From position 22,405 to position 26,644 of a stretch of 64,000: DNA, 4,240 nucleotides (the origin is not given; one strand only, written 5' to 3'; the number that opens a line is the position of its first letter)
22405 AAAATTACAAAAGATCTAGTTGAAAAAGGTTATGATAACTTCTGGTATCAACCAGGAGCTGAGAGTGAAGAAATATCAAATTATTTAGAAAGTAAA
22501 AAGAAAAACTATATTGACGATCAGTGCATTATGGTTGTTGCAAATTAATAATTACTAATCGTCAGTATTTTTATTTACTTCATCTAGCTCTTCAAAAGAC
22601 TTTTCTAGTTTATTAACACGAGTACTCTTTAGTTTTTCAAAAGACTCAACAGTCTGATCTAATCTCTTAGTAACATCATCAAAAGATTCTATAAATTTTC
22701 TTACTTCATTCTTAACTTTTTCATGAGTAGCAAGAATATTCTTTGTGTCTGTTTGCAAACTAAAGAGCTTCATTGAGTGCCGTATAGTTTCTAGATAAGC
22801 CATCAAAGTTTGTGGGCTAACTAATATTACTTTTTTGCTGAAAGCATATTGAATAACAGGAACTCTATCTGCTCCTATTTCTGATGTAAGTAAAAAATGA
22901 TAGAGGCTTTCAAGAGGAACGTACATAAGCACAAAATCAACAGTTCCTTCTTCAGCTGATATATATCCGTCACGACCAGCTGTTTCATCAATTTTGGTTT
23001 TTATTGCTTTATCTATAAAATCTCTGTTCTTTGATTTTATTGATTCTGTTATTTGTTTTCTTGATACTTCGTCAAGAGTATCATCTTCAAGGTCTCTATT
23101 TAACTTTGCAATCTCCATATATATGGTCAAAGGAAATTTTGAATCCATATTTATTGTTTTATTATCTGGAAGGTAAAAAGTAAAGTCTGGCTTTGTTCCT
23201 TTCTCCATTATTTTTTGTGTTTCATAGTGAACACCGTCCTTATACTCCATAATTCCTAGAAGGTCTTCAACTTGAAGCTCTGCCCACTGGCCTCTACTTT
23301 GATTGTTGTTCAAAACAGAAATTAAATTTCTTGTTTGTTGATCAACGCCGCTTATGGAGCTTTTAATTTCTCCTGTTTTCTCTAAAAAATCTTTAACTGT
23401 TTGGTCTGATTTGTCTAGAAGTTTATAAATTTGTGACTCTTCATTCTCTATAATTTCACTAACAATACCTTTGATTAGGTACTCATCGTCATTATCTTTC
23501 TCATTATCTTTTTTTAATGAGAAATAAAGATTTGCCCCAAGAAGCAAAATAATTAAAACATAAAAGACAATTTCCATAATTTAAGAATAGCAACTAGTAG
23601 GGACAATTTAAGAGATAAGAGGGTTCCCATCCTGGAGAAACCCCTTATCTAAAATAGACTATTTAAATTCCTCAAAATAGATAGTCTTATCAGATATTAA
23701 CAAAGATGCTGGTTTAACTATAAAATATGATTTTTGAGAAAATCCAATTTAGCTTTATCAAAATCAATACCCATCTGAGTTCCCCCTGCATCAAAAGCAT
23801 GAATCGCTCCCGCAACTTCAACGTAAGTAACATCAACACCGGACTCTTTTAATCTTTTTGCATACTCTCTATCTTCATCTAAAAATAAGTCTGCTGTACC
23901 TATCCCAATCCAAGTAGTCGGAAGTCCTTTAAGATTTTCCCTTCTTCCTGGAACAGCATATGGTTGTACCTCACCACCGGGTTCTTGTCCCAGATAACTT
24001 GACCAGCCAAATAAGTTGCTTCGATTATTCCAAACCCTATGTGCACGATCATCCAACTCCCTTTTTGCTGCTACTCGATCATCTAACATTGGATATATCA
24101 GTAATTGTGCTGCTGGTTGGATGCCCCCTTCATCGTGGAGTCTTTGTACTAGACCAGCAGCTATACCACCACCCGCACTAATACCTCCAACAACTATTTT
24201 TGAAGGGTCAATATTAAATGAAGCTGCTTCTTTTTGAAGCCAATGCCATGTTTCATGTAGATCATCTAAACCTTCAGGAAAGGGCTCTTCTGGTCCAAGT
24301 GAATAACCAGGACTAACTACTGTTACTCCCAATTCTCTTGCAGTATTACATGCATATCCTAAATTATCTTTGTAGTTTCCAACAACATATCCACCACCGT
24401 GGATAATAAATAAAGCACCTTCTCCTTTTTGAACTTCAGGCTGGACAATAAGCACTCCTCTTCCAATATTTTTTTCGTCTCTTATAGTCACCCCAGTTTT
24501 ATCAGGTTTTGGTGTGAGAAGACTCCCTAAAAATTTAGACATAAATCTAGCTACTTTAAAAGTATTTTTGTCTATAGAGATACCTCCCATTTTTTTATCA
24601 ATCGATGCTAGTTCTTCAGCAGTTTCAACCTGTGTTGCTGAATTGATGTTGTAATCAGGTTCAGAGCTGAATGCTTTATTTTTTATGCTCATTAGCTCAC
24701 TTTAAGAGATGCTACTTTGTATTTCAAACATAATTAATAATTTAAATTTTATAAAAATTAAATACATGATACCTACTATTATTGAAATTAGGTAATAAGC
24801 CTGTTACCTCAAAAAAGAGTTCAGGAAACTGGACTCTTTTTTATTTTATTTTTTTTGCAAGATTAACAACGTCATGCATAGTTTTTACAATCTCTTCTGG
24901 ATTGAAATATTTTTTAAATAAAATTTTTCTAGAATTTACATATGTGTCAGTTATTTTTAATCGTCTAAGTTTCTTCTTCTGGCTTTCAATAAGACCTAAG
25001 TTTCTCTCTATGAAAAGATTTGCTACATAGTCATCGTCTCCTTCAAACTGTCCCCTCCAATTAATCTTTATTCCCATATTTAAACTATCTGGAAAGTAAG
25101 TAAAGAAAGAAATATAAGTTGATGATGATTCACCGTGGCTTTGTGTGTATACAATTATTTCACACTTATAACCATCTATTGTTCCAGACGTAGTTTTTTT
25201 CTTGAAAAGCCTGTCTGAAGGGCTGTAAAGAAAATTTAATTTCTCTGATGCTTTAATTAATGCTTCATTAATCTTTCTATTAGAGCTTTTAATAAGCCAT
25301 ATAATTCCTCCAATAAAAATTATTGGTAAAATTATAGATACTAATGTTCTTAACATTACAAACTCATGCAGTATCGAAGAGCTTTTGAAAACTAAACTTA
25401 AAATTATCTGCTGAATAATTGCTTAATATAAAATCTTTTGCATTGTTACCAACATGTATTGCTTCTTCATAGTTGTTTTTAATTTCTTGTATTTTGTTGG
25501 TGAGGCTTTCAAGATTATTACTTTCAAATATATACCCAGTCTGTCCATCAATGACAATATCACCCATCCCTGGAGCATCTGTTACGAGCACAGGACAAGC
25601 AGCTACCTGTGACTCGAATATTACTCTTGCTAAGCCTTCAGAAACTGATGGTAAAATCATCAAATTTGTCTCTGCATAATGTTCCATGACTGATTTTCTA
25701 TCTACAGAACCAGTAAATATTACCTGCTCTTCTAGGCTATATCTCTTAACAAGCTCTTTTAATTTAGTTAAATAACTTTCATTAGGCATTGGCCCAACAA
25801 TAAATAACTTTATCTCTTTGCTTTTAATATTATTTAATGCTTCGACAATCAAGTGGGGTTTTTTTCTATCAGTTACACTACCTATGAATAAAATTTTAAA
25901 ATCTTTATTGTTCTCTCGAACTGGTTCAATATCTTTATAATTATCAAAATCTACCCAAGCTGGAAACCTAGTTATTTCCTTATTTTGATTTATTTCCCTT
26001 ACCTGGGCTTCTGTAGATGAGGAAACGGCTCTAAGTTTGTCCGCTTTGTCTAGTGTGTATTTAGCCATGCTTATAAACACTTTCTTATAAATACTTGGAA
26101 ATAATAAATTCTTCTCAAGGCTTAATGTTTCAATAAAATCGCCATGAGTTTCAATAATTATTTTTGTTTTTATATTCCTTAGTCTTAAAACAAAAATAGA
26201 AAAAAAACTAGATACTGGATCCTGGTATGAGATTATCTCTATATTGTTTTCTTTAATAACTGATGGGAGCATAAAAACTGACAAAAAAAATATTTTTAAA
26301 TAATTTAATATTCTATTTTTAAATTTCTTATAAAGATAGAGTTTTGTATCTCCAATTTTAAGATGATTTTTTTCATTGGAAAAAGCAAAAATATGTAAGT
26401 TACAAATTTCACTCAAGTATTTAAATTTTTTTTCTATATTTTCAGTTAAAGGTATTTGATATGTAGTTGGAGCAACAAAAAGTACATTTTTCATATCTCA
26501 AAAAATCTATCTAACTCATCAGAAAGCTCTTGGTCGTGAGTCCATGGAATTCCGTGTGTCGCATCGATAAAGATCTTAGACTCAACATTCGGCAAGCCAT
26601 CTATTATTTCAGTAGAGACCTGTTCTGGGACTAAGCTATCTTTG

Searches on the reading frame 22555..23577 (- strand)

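Call 5: search_protein_families(library=pfam, proteins=[window:22555-23577:-])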
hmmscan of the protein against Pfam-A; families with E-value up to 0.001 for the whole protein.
window:22555-23577:- (340 aa): 2 families
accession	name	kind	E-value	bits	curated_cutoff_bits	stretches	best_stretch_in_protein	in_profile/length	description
PF02646.22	RmuC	-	6.5e-50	170.3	26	1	39-338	10-288/291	RmuC family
PF09019.17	EcoRII-C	-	0.00075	20.1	25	0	71-149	13-86/165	EcoRII C terminal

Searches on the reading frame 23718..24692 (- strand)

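Call 5: search_protein_families(library=pfam, proteins=[window:23718-24692:-])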
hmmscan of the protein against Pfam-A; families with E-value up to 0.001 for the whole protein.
window:23718-24692:- (324 aa): 4 families
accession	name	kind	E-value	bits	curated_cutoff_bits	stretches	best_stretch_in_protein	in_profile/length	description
PF07859.19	Abhydrolase_3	-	1.7e-54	185.2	25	1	95-300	2-208/210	alpha/beta hydrolase fold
PF20434.5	BD-FAE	-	4.7e-16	59.4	26.8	1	85-179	6-104/215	BD-FAE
PF00135.34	COesterase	-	1.6e-07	31.1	27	1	88-188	100-207/515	Carboxylesterase family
PF12697.13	Abhydrolase_6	-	8.6e-05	23.7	26.3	1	95-295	2-203/217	Alpha/beta hydrolase family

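Call 8: search_protein_families(library=ncbifam, proteins=[window:23718-24692:-], max_evalue=0.01)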
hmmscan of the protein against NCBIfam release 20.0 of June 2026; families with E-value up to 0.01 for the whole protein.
window:23718-24692:- (324 aa): 13 families
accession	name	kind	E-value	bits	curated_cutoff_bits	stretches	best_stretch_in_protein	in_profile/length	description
NF058653.1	LipP1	equivalog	5.9e-46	156.7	350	1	82-302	62-281/300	LipP1 family hormone-sensitive lipase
NF033149.0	CHL_hydrolase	equivalog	9.1e-36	123.3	500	1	93-300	76-284/310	chloramphenicol hydrolase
NF058651.1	GESAG_HSLs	subfamily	1e-30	106.9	430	1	73-300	51-270/296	GESAG motif subfamily hormone-sensitive lipase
NF058649.1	GTSAG_HSLs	subfamily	5.5e-21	75.3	380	1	64-300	61-288/312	GTSAG motif subfamily hormone-sensitive lipase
NF007547.0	PRK10162.1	equivalog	1.4e-19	70.2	389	1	89-300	82-294/321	acetyl esterase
NF058650.1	GCSAG_HSLs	subfamily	8.7e-13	48.5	410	1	68-300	58-289/314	GCSAG motif subfamily hormone-sensitive lipase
NF052354.1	EstLipQMycob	equivalog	7e-07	28.2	700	1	94-179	168-253/418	esterase LipQ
NF052620.1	AryltfaseLP1002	equivalog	2.3e-05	23.9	300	1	92-185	33-127/265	lp_1002 family arylesterase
NF052352.1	TriaclglyLipLipYMycb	equivalog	6.4e-05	22.3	450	1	74-300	172-377/397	triacylglycerol lipase LipY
NF058665.1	HaHSL_fam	equivalog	0.00062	19.2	320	1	83-184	54-147/260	hormone-sensitive lipase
NF041902.1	pecacetest_PaeX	equivalog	0.0017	17.4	550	1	121-186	105-173/318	pectin acetylesterase PaeX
NF050058.1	e_dPHAscl_type1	hypoth_equivalog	0.0033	16.9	150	0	155-183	95-123/276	extracellular catalytic domain type 1 short-chain-length polyhydroxyalkanoate depolymerase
NF042968.1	AcxylEst_AxeA1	equivalog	0.0045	15.4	700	1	93-203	50-157/459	acetylxylan esterase AxeA1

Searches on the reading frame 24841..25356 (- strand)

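Call 5: search_protein_families(library=pfam, proteins=[window:24841-25356:-])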
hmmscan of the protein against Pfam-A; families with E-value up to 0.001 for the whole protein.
window:24841-25356:- (171 aa): 0 families

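Call 8: search_protein_families(library=ncbifam, proteins=[window:24841-25356:-], max_evalue=0.01)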
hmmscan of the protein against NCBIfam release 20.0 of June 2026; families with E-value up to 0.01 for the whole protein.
window:24841-25356:- (171 aa): 0 families

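Call 64: search_protein_families(library=pfam, proteins=[window:24841-25356:-], max_evalue=5)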
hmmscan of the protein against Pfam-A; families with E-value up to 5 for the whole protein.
window:24841-25356:- (171 aa): 1 family
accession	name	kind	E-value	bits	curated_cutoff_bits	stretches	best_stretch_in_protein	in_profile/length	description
PF22486.2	MATH_2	-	0.022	15.4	32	1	47-87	18-55/136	MATH domain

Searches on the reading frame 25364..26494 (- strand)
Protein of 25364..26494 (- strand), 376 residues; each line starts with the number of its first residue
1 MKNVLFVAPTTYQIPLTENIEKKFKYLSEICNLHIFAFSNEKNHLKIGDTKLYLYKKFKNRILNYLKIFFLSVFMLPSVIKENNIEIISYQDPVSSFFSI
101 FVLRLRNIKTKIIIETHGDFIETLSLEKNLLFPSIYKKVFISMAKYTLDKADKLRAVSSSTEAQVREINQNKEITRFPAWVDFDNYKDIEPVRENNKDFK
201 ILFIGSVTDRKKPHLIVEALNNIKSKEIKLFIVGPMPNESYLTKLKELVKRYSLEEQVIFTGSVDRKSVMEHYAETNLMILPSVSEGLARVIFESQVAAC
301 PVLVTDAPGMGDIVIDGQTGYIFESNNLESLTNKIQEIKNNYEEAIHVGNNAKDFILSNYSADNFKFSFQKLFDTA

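Call 5: search_protein_families(library=pfam, proteins=[window:25364-26494:-])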
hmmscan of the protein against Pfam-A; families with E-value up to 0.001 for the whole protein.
window:25364-26494:- (376 aa): 5 families
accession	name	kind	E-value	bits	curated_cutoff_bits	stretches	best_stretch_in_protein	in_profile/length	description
PF00534.26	Glycos_transf_1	-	8.4e-36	123.5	26.4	1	188-354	5-171/172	Glycosyl transferases group 1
PF13692.12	Glyco_trans_1_4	-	3.6e-27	95.8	27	1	200-338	3-139/142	Glycosyl transferases group 1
PF20706.3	GT4-conflict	-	2.1e-09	37.3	26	1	159-317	159-323/385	Family 4 Glycosyltransferase in conflict systems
PF13439.12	Glyco_transf_4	-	4.7e-07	30.4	28.5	1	53-183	41-168/170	Glycosyltransferase Family 4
PF13524.12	Glyco_trans_1_2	-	7.9e-05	23.1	25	1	215-363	4-136/144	Glycosyl transferase-like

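Call 8: search_protein_families(library=ncbifam, proteins=[window:25364-26494:-], max_evalue=0.01)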
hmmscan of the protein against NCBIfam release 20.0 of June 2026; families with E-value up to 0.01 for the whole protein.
window:25364-26494:- (376 aa): 35 families (the best 25 are shown)
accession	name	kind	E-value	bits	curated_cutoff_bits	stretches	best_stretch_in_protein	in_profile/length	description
NF046085.1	XrtY_assoc_Gly1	equivalog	1.8e-29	102.8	400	1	95-374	111-382/387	XrtY-associated glycosyltransferase XYAG1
NF041876.1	EPS_EpsE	equivalog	2.8e-22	79.5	400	1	177-363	191-383/389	exopolysaccharide biosynthesis GT4 family glycosyltransferase EpsE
TIGR03999.1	thiol_BshA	equivalog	8.7e-22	77.5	273.7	1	137-373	131-370/375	N-acetyl-alpha-D-glucosaminyl L-malate synthase BshA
TIGR03088.1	stp2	hypoth_equivalog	3.8e-18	65.7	409.05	1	194-375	190-372/374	TIGR03088 family PEP-CTERM/XrtA system glycosyltransferase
NF047684.1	TeichurnBiosyTuaC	equivalog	3.8e-18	65.6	550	1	131-364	146-377/391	teichuronic acid biosynthesis protein TuaC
NF012028.0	PRK15484.1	subfamily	2.9e-16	59.5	618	1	103-371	115-373/380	lipopolysaccharide N-acetylglucosaminyltransferase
NF038295.1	EPS_HpsP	equivalog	5.3e-16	58.6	550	1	195-364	204-375/388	hormogonium polysaccharide biosynthesis glycosyltransferase HpsP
NF047880.1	glyco_SdgA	exception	1.1e-15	57.2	800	1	136-372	251-486/488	serine-aspartate repeat adhesin O-glycosyltransferase SdgA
NF041010.1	glycosy_Agl16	equivalog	1.8e-15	56.7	575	1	138-342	121-319/352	glycosylation protein Agl16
NF038255.1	exopoly_VpsD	equivalog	2.1e-15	56.5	300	1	135-372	144-375/381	VpsD family glycosyltransferase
TIGR04063.1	stp3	hypoth_equivalog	7.1e-15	54.8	442.05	1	166-359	175-378/397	TIGR04063 family PEP-CTERM/XrtA system glycosyltransferase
TIGR04157.1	glyco_rSAM_CFB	subfamily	1.3e-14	54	400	1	198-372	227-405/406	TIGR04157 family glycosyltransferase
NF038011.1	PelF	equivalog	2.4e-14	53.3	100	1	132-312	239-420/489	GT4 family glycosyltransferase PelF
TIGR04348.1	TIGR04348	equivalog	5.2e-14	52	300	1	183-340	122-276/310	selenoneine biosynthesis selenosugar synthase SenB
TIGR03449.1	mycothiol_MshA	equivalog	8.8e-14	51.2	462.5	1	197-355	219-383/406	D-inositol-3-phosphate glycosyltransferase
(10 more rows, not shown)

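Call 30: search_solved_structures(query=window:25364-26494:-, max_evalue=0.00001)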
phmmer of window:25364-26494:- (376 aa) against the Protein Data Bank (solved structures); distinct sequences matched with E-value up to 0.00001: 16.
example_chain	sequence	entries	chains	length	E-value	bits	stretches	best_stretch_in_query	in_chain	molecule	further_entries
4xyw_A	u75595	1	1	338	3.2e-13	53.1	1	64-362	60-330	O-antigen biosynthesis glycosyltransferase WbnH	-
2jjm_A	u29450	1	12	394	2.9e-12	50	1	109-371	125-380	GLYCOSYL TRANSFERASE, GROUP 1 FAMILY PROTEIN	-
3mbo_A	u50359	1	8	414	3.4e-12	49.7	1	110-371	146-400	Glycosyltransferase, group 1 family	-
5d00_A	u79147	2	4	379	1.4e-11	47.7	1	142-346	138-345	N-acetyl-alpha-D-glucosaminyl L-malate synthase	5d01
6kih_A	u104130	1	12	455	1.8e-11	47.4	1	146-360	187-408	Tll1590 protein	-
5i45_A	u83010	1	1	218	3.3e-11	46.5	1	237-374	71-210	Glycosyl transferases group 1 family protein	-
4x6l_A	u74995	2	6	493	1e-09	41.6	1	140-374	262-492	TarM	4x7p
4wac_A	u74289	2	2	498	1e-09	41.6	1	140-374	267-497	Glycosyl transferase, group 1 family protein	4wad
4x7m_A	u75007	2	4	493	1e-09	41.6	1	140-374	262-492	TarM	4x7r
7qnt_AAA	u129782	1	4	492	1.4e-09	41.1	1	95-373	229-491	TarM(Se)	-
7qd7_AAA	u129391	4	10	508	1.6e-09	40.9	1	137-373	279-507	TarM(Se)_G117R | TarM(Se)_G117R-4RboP | TarM(Se)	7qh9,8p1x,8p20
6n1x_A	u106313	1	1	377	6e-09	39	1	79-333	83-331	Glycosyltransferase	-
6d9t_A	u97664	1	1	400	7.1e-09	38.8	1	79-333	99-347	Glycosyl transferase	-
7mi0_A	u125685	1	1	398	3.5e-08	36.5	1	206-337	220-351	Glycosyltransferase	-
8dqd_A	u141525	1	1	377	6.9e-06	29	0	273-363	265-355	N, N'-diacetylbacillosaminyl-diphospho-undecaprenol alpha-1,3-N-acetylgalactosaminyltransf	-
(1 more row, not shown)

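Call 56: search_solved_structures(query=window:25364-26494:-, max_evalue=5)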
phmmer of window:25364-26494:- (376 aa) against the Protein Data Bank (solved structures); distinct sequences matched with E-value up to 5: 60.
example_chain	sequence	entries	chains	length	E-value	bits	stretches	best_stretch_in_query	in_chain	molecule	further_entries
4xyw_A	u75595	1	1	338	3.2e-13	53.1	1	64-362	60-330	O-antigen biosynthesis glycosyltransferase WbnH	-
2jjm_A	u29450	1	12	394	2.9e-12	50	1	109-371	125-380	GLYCOSYL TRANSFERASE, GROUP 1 FAMILY PROTEIN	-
3mbo_A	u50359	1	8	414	3.4e-12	49.7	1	110-371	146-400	Glycosyltransferase, group 1 family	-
5d00_A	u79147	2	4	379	1.4e-11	47.7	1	142-346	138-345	N-acetyl-alpha-D-glucosaminyl L-malate synthase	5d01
6kih_A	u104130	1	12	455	1.8e-11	47.4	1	146-360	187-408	Tll1590 protein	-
5i45_A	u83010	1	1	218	3.3e-11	46.5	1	237-374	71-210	Glycosyl transferases group 1 family protein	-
4x6l_A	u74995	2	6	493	1e-09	41.6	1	140-374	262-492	TarM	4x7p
4wac_A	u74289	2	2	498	1e-09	41.6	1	140-374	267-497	Glycosyl transferase, group 1 family protein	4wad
4x7m_A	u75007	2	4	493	1e-09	41.6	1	140-374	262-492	TarM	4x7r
7qnt_AAA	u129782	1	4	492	1.4e-09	41.1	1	95-373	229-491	TarM(Se)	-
7qd7_AAA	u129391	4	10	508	1.6e-09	40.9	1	137-373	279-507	TarM(Se)_G117R | TarM(Se)_G117R-4RboP | TarM(Se)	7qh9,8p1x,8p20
6n1x_A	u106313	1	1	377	6e-09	39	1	79-333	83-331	Glycosyltransferase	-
6d9t_A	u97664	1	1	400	7.1e-09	38.8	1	79-333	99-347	Glycosyl transferase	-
7mi0_A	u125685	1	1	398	3.5e-08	36.5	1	206-337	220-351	Glycosyltransferase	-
8dqd_A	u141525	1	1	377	6.9e-06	29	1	273-363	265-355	N, N'-diacetylbacillosaminyl-diphospho-undecaprenol alpha-1,3-N-acetylgalactosaminyltransf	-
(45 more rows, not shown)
